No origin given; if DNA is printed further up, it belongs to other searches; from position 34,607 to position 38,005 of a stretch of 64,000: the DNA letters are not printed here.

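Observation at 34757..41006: Four-gene surface-fibre locus: SCPU-like subunits, Ig-like chaperone candidate and a non-canonical 1032-aa outer-membrane component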

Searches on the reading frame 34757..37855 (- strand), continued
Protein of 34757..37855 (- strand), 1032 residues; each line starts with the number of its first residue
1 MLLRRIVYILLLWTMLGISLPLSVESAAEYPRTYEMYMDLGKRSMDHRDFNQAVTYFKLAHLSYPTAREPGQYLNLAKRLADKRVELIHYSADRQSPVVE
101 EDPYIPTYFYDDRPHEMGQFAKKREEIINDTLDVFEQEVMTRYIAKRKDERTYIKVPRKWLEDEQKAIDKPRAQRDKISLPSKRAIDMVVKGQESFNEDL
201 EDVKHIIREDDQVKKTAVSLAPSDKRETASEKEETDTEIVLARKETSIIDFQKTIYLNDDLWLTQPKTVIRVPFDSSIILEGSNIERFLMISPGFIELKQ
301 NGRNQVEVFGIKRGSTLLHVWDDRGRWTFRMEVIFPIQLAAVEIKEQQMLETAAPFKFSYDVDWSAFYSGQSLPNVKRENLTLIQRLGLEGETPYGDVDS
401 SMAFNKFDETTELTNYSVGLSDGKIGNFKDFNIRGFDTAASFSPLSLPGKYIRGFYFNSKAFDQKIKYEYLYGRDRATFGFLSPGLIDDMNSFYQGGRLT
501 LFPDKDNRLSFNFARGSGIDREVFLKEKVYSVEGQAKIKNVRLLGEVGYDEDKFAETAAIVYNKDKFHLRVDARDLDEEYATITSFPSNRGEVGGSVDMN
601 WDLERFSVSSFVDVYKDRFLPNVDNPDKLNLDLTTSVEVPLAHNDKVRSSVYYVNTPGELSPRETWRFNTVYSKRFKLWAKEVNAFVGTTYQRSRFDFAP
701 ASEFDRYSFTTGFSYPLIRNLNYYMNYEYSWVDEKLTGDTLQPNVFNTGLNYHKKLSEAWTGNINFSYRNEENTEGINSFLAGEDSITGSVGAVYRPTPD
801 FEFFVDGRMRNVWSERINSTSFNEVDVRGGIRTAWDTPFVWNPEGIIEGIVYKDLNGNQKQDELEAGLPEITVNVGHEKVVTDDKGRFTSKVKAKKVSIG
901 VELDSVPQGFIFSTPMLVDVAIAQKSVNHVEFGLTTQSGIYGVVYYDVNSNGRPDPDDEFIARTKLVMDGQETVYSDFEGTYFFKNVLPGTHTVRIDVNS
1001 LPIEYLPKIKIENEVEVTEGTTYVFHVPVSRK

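Call 86: fold_search(model_id=the predicted structure, library=pdb)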
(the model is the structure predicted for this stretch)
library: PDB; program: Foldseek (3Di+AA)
matches with E <= 10: 1021; with E <= 0.001: 339
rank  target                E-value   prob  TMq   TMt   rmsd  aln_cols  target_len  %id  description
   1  9fy9_D                3.3e-19  1.00  0.28  0.39  19.4       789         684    9  Cryo-EM structure of the type 1 chaperone-usher pilus FimD-tip complex (FimDHGFC) - Conformer 1 (released 2025-06-04)
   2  9fw9_D                6.1e-19  1.00  0.26  0.36  19.9       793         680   10  Cryo-EM structure of the type 1 pilus assembly platform as part of the FimA-bound chaperone-usher pilus complex (FimDH (released 2025-06-04)
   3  3rfz_B                2.3e-18  1.00  0.27  0.34  21.0       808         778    9  Crystal structure of the FimD usher bound to its cognate FimC:FimH substrate (released 2011-06-01)
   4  3rfz_E                6.3e-18  1.00  0.27  0.34  21.1       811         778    8  Crystal structure of the FimD usher bound to its cognate FimC:FimH substrate (released 2011-06-01)
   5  9fxs_D                4.1e-17  1.00  0.25  0.36  19.9       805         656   10  Cryo-EM structure of the type 1 pilus complex including pilus rod and FimI-bound assembly platform after incorporation (released 2025-06-04)
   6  9bog_D                5.7e-17  1.00  0.26  0.32  20.7       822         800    9  Structural basis for adhesin secretion by the outer-membrane usher in type 1 pili (released 2024-10-09)
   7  9fxb_D                7.6e-17  1.00  0.24  0.35  20.1       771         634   10  Cryo-EM structure of the type 1 pilus assembly platform as part of the FimI-bound chaperone-usher pilus complex (FimDH (released 2025-06-04)
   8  9fx8_D                1.1e-16  1.00  0.27  0.38  19.3       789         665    9  Cryo-EM structure of the FimI-bound type 1 pilus assembly platform complex - Local refinement (released 2025-06-04)
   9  7lhg_C                1.0e-15  1.00  0.27  0.33  22.7       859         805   11  Cryo-EM structure of E. coli P pilus tip assembly intermediate PapC-PapD-PapK-PapG in the first conformation (released 2021-08-11)
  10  7lhh_C                1.2e-14  1.00  0.26  0.32  20.8       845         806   11  Cryo-EM structure of E. coli P pilus tip assembly intermediate PapC-PapD-PapK-PapG in the second conformation (released 2021-08-11)
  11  6e14_D                2.1e-14  1.00  0.26  0.32  19.5       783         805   10  Handover mechanism of the growing pilus by the bacterial outer membrane usher FimD (released 2018-10-17)
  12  6cd2_C                1.0e-13  1.00  0.24  0.31  17.9       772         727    8  Crystal structure of the PapC usher bound to the chaperone-adhesin PapD-PapG (released 2018-10-03)
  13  2vqi_A                1.1e-09  1.00  0.23  0.42  12.4       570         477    9  Structure of the P pilus usher (PapC) translocation pore (released 2008-05-27)
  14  7lhi_C                6.4e-09  1.00  0.26  0.35  20.1       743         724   10  Cryo-EM structure of E. coli P pilus tip assembly intermediate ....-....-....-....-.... (released 2021-08-11)
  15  9c4o                  6.7e-09  1.00  0.21  0.29  20.3       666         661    8  Cryo-EM structure of PqqU with ligand PQQ (released 2024-06-19)
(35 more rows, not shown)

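Call 100: search_protein_families(library=pfam, proteins=[L001:11180-11449:-, L001:11442-11681:-, L002:9537-9800:-, L002:9793-10011:-, L003:4883-5122:-], max_evalue=0.01)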
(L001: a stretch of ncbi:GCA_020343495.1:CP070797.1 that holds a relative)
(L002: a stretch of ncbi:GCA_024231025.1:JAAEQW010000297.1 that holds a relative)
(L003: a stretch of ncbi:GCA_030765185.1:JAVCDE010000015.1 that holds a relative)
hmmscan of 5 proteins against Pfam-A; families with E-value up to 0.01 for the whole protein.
L001:11180-11449:- (89 aa): 0 families

L001:11442-11681:- (79 aa): 0 families

L002:9537-9800:- (87 aa): 0 families

L002:9793-10011:- (72 aa): 0 families

L003:4883-5122:- (79 aa): 0 families

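Call 106: search_protein_families(library=pfam, proteins=[L001:11183-11449:-, L001:11445-11681:-], max_evalue=0.1)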
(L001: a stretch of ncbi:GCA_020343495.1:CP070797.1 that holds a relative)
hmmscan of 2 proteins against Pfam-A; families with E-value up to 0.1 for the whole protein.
L001:11183-11449:- (89 aa): 0 families

L001:11445-11681:- (79 aa): 0 families
